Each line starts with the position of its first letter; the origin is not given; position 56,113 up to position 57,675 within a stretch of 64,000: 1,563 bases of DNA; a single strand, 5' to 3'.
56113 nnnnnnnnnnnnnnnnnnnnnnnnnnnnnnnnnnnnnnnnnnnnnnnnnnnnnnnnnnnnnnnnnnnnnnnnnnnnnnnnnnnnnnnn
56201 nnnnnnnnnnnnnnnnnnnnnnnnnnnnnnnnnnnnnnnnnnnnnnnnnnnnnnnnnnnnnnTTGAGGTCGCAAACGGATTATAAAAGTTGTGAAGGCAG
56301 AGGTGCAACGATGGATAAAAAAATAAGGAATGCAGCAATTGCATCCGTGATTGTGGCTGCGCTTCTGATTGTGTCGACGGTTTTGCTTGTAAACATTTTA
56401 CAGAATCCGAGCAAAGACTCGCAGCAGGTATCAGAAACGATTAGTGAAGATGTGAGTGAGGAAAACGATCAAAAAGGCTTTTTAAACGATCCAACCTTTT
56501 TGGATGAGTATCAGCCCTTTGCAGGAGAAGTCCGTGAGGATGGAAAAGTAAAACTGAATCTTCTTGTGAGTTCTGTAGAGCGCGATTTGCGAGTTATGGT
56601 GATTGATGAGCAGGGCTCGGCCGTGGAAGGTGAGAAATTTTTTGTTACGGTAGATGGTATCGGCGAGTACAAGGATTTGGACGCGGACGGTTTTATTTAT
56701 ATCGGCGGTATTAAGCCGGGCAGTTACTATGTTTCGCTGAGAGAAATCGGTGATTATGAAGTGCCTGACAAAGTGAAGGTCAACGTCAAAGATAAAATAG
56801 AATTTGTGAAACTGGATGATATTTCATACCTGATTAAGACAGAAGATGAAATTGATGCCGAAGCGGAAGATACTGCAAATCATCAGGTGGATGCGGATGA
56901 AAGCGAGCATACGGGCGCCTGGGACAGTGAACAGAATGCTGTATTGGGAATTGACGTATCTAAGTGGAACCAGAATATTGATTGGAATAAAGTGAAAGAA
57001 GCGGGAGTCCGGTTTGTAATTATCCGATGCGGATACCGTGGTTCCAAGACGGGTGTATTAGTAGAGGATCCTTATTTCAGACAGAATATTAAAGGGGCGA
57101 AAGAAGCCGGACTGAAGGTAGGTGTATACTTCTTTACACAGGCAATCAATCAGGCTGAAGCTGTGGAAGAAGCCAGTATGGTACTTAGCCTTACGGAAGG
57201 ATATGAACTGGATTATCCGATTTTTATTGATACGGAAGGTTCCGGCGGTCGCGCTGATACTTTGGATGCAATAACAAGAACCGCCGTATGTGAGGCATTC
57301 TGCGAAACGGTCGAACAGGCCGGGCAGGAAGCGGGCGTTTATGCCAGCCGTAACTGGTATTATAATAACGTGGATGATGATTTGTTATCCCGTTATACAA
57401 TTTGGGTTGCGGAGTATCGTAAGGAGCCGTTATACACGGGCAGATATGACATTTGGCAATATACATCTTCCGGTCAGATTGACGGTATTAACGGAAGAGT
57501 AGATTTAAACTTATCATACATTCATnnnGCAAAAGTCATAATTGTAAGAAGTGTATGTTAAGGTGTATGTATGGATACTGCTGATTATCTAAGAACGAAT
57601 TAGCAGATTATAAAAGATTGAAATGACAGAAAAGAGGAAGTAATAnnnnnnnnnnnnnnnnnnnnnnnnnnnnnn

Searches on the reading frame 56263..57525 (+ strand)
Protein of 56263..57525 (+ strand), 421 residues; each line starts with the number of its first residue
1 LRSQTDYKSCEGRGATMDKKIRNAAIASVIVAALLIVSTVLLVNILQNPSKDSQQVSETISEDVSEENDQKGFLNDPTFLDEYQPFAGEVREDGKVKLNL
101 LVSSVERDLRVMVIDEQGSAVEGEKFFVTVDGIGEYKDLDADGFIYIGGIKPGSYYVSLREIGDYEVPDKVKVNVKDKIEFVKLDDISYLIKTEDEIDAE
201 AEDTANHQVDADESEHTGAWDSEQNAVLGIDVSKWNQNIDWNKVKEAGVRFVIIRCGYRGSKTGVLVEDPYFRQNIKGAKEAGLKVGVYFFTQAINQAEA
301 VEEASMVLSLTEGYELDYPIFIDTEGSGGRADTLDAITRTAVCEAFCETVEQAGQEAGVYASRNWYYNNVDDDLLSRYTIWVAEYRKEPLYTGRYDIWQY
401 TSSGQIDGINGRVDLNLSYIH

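Call 33: search_protein_families(library=pfam, proteins=[window:56263-57525:+], max_evalue=0.001)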
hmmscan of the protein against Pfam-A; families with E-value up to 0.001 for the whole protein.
window:56263-57525:+ (421 aa): 2 families
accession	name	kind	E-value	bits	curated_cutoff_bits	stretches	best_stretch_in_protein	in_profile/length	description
PF01183.26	Glyco_hydro_25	-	5.9e-36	124.9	27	1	230-409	1-180/180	Glycosyl hydrolases family 25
PF25157.1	Vps8_C_schizo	-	0.00072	19.6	27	0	263-286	4-27/37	Schizosaccharomyces Vps8, C-terminal domain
